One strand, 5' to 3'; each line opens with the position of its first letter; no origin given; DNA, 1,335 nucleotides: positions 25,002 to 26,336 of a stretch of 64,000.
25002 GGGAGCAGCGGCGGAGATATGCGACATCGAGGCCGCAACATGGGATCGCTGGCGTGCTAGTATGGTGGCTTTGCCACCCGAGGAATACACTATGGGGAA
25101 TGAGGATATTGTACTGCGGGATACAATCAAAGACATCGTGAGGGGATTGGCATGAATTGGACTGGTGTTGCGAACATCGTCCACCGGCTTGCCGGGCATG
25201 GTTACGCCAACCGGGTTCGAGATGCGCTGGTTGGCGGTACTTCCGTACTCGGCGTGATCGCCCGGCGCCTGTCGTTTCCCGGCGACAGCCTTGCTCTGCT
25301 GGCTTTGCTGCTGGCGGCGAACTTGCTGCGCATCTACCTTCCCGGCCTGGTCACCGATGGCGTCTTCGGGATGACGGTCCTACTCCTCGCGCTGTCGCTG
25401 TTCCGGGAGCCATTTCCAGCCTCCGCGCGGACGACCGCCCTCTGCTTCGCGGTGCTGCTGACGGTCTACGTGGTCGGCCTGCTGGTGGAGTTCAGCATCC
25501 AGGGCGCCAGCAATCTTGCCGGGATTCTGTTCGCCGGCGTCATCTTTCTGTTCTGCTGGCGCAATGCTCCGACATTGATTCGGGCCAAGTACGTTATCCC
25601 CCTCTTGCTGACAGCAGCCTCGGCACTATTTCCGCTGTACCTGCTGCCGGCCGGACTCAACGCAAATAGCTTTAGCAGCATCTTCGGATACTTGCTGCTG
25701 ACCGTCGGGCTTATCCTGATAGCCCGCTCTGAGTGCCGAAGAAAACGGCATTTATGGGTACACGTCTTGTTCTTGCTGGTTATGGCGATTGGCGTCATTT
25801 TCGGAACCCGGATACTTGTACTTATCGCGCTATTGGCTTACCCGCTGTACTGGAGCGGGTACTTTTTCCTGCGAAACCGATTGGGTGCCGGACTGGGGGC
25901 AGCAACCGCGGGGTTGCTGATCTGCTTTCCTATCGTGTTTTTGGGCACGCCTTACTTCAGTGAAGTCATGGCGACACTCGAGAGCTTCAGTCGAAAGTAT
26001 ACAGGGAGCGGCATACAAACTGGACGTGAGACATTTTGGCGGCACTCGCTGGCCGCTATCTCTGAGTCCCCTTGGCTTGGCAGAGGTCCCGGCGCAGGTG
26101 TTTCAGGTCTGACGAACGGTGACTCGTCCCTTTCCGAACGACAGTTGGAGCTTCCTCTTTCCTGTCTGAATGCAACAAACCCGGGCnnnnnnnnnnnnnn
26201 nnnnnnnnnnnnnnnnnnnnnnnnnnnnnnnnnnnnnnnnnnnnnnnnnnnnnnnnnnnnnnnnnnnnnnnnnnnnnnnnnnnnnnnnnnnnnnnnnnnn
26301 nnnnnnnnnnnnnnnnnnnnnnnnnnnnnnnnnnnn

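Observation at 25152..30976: Wzy_C (O-antigen-ligase/O-oligosaccharyltransferase-type) membrane protein with a ~1,450-aa plant-receptor-like LRR solenoid inserted into its periplasmic loop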

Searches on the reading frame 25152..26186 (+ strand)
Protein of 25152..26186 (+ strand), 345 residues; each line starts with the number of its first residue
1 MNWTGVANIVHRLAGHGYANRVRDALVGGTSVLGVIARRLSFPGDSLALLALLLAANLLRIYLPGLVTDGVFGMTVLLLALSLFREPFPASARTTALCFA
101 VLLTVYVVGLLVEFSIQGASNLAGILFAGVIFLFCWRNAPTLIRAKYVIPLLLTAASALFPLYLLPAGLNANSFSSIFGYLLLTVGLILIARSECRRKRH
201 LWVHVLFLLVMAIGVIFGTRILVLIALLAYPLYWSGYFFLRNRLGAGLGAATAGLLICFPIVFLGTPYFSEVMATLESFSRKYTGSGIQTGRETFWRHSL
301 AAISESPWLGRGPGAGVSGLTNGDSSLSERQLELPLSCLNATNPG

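Call 28: find_related_loci(query=A1, collection=genome_contigs, flank=10000)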
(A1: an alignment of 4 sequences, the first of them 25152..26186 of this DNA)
Query A1 (345 aa) in genome_contigs; peptide patterns used: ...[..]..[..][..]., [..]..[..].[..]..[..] (x = any residue, [..] = any of these).
254 stretches matched a pattern; 6 encode a relative of the query (tblastn E <= 1e-3); 5 distinct loci.
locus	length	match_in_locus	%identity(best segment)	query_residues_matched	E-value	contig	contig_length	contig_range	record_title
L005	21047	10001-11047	67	4-345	3e-136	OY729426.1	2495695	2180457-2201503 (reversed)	MAG: Nitrospirales bacterium isolate 092cc351-3adc-43ff-9a6e-f4966337217d genome assembly, chromosome: 1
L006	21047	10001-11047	69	4-345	5e-132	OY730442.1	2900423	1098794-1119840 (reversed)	MAG: Arenicellales bacterium isolate a2271f91-884a-4664-afb6-7c1ea3e8873e genome assembly, chromosome: 1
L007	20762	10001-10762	60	99-345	2e-88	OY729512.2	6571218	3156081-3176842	MAG: Thalassobaculaceae bacterium isolate a8bd7160-0c7c-4351-a665-cbf86186f35e genome assembly, chromosome: 1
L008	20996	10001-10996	52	8-338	4e-83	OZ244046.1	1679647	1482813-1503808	MAG: Gammaproteobacteria bacterium isolate ff55764a-aadf-4709-b722-887e21b4041b genome assembly, chromosome: 1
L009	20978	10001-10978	62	24-345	8e-113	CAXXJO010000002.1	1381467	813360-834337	MAG: Pseudomonadales bacterium isolate c5c9f45e-28c9-4f0a-806d-e61ce6d83dd2 genome assembly, contig: contig_2, whole gen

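Call 39: search_protein_representatives(alignment_id=A1)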
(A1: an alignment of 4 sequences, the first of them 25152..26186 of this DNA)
Query: 4 sequences, 346 profile positions. Proteins with E-value up to 0.001 (for the whole library): 79; up to 1e-10: 35; up to 1e-30: 32. The best 79 are listed.
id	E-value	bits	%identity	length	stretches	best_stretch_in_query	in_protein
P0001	7.7e-189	643.7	-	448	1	1-346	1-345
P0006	8.2e-166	568.0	-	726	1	9-346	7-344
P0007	2.9e-135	467.5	-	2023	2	8-346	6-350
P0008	2.9e-132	457.6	-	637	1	43-341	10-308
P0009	6.0e-125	433.6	-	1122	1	110-346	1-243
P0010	5.1e-114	397.6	-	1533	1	28-328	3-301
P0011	4.5e-103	361.6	-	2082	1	29-328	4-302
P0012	6.1e-98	344.8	-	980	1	18-346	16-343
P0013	1.9e-93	330.0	-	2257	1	27-319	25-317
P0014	6.9e-90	318.3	-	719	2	23-330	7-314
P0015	2.0e-88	313.5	-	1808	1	27-320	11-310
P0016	3.7e-88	312.6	-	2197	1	32-345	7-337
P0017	1.3e-85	304.3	-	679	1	31-345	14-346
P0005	6.3e-85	302.0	-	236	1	36-191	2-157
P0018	3.6e-76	273.2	-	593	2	44-319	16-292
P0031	1.5e-51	192.2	-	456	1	43-325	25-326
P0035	3.5e-42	161.4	-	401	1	53-317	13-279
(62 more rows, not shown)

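Call 60: find_encoding_contigs(protein=P0031, flank=8000, max_places=2)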
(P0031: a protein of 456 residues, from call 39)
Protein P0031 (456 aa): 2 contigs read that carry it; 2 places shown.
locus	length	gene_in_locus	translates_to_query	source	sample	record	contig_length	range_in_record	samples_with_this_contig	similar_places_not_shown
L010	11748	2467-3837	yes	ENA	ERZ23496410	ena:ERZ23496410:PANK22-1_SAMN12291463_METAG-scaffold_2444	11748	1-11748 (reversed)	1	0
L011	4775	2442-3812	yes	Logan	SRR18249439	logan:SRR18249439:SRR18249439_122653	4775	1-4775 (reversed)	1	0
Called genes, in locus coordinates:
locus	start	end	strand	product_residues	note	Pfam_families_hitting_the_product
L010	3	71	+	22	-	?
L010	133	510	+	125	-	PF02575:YbaB_DNA_bd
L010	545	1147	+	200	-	PF21176:RecR_HhH, PF02132:RecR_ZnF (weak), PF13662:Toprim_4, PF01751:Toprim (weak), PF21175:RecR_C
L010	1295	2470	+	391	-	PF13439:Glyco_transf_4, PF13579:Glyco_trans_4_4, PF13524:Glyco_trans_1_2 (faint), PF00534:Glycos_transf_1, PF13692:Glyco_trans_1_4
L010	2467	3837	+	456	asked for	PF04932:Wzy_C (weak)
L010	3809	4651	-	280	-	-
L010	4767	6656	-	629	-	-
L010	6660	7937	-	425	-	PF00171:Aldedh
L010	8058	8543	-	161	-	-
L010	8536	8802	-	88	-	-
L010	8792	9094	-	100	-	-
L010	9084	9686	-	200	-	PF05685:Uma2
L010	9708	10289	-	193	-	PF05685:Uma2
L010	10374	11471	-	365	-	PF00696:AA_kinase, PF01472:PUA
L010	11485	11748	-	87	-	?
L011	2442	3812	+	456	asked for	PF04932:Wzy_C (weak)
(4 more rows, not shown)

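Call 61: find_encoding_contigs(protein=P0035, flank=8000, max_places=2)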
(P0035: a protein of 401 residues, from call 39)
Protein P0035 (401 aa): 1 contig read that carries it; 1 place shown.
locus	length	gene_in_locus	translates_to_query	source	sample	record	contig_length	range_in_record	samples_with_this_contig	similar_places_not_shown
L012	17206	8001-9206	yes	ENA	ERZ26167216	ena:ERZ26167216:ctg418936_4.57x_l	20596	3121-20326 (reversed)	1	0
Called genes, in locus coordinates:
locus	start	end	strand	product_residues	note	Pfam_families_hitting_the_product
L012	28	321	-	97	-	-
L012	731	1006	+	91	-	-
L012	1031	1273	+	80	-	-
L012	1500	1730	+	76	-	-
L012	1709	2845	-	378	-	PF13565:HTH_32, PF13358:DDE_3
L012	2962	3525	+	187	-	-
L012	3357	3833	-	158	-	PF13340:DUF4096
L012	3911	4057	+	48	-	-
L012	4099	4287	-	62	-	-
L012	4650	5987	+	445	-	-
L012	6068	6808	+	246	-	PF08242:Methyltransf_12 (weak), PF13649:Methyltransf_25 (weak)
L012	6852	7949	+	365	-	PF13439:Glyco_transf_4, PF13477:Glyco_trans_4_2, PF13579:Glyco_trans_4_4, PF20706:GT4-conflict (weak), PF00534:Glycos_transf_1, PF13692:Glyco_trans_1_4, PF13524:Glyco_trans_1_2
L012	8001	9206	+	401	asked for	PF04932:Wzy_C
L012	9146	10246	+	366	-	-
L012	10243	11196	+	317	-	PF00685:Sulfotransfer_1, PF13469:Sulfotransfer_3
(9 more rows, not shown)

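Call 97: search_protein_families(library=pfam, proteins=[L006:1118-2761:+, L006:2920-5295:+, L006:5553-5999:+, L006:17725-18375:+, L006:18497-19762:-, L006:19775-20965:-, L005:4107-5144:-, L005:1116-2411:-, L005:16747-17229:+, L005:2825-3457:-], max_evalue=0.001)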
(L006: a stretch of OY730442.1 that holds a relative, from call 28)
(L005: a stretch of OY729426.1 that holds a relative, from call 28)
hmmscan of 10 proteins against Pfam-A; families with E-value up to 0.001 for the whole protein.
L006:1118-2761:+ (548 aa): 1 family
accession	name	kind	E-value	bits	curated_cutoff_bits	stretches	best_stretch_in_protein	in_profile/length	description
PF00118.29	Cpn60_TCP1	-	1.9e-77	261.5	34.3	1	23-523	1-488/490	TCP-1/cpn60 chaperonin family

L006:2920-5295:+ (792 aa): 3 families
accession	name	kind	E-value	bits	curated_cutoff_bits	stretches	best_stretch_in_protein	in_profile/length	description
PF03772.21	Competence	-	1.5e-57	195.4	23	1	221-507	1-266/270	Competence protein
PF13567.11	DUF4131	-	2.5e-26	92.8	31.6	1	29-178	5-161/165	Domain of unknown function (DUF4131)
PF00753.33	Lactamase_B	-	2e-15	57.7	22.7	1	543-733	3-195/196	Metallo-beta-lactamase superfamily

L006:5553-5999:+ (149 aa): 2 families
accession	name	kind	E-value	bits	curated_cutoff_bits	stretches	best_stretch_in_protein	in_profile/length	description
PF13473.12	Cupredoxin_1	-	1e-07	32.3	27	1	21-78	7-64/104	Cupredoxin-like domain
PF00127.26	Copper-bind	-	0.00051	20.9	21.2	1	38-148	6-98/99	Copper binding proteins, plastocyanin/azurin family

L006:17725-18375:+ (217 aa): 0 families

L006:18497-19762:- (422 aa): 2 families
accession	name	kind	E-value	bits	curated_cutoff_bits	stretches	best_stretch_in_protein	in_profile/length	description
PF00809.28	Pterin_bind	-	8e-63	212.8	25.5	1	161-406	1-244/244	Pterin binding enzyme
PF01288.25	HPPK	-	2.5e-30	105.7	25.7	1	4-136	1-116/116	7,8-dihydro-6-hydroxymethylpterin-pyrophosphokinase (HPPK)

L006:19775-20965:- (397 aa): 4 families
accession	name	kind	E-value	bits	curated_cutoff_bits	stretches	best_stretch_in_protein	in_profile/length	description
PF01546.33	Peptidase_M20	-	7.5e-38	130.9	24.6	1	81-394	2-205/206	Peptidase family M20/M25/M40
PF07687.19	M20_dimer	-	6.8e-21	74.7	21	1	185-295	2-104/107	Peptidase dimerisation domain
PF04389.22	Peptidase_M28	-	0.0004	20.6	21.3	0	66-160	1-78/193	Peptidase family M28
PF05343.19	Peptidase_M42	-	0.00071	19.2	23.2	0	103-158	122-176/292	M42 glutamyl aminopeptidase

L005:4107-5144:- (346 aa): 3 families
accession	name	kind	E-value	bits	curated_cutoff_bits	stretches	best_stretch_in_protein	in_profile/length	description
PF07731.20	Cu-oxidase_2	-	4e-13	49.7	20.4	1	78-182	16-136/137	Multicopper oxidase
PF07732.21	Cu-oxidase_3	-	7.7e-12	45.8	21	1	77-183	11-118/119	Multicopper oxidase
PF00394.28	Cu-oxidase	-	5.8e-06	26.9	21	1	191-315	2-134/157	Multicopper oxidase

L005:1116-2411:- (432 aa): 1 family
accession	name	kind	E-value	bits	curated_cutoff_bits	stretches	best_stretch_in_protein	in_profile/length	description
PF04932.20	Wzy_C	-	1.4e-21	77.3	31.7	1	204-355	1-149/149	O-Antigen ligase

L005:16747-17229:+ (161 aa): 2 families
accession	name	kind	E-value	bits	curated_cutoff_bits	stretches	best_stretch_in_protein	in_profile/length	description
PF00535.33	Glycos_transf_2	-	3.1e-21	76.5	23.3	1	4-129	1-125/168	Glycosyl transferase family 2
PF13641.12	Glyco_tranf_2_3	-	3.6e-06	27.6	27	1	3-125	3-129/230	Glycosyltransferase like family 2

L005:2825-3457:- (211 aa): 2 families
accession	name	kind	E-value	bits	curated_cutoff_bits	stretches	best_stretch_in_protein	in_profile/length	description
PF01323.26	DSBA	-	4e-15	56.6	25.6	1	105-201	94-190/191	DSBA-like thioredoxin domain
PF13462.12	Thioredoxin_4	-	1.3e-08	35.6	23.2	1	49-202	14-164/165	Thioredoxin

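Call 98: find_related_loci(query=A1, collection=viral_contigs, flank=8000)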
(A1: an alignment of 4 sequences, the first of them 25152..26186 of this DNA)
Query A1 (345 aa) in viral_contigs; peptide patterns used: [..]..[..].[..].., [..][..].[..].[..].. (x = any residue, [..] = any of these).
195 stretches matched a pattern, but none encodes a relative of the query by tblastn (E <= 1e-3).
